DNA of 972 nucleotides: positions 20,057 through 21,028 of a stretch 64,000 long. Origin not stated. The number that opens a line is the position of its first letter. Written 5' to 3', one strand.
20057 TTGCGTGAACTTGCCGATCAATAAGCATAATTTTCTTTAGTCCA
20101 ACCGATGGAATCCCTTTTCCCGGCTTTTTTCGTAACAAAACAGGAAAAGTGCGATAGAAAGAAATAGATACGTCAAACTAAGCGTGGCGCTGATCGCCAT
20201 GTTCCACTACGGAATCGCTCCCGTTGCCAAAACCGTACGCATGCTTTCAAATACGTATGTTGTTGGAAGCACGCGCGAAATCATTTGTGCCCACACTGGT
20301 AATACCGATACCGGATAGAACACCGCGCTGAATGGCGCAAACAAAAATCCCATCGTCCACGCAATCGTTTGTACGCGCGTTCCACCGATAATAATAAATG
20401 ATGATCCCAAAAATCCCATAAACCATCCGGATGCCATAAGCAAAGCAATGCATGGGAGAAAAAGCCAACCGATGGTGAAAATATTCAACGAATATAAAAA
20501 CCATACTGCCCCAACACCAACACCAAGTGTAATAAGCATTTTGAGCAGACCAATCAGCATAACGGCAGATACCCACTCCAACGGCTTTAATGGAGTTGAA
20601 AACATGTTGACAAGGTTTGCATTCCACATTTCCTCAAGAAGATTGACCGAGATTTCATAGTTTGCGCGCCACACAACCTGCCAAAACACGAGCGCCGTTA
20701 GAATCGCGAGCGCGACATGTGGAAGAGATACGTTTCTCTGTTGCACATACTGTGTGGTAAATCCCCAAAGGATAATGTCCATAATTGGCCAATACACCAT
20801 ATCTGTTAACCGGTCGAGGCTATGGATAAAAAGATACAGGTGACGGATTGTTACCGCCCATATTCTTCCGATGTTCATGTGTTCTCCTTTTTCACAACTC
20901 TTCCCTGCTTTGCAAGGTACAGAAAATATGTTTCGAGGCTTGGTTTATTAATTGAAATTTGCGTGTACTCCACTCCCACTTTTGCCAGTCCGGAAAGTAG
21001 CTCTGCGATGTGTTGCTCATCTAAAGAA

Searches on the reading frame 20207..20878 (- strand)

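Call 68: search_protein_families(library=pfam, proteins=[window:20207-20878:-], max_evalue=0.0001)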
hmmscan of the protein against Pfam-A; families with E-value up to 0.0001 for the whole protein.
window:20207-20878:- (223 aa): 2 families
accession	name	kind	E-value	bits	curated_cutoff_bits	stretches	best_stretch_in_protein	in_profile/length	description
PF12698.13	ABC2_membrane_3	-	1.5e-05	24.7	31.6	1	76-217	180-319/347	ABC-2 family transporter protein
PF01061.29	ABC2_membrane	-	3e-05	24.1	26.9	1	29-216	22-209/211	ABC-2 type transporter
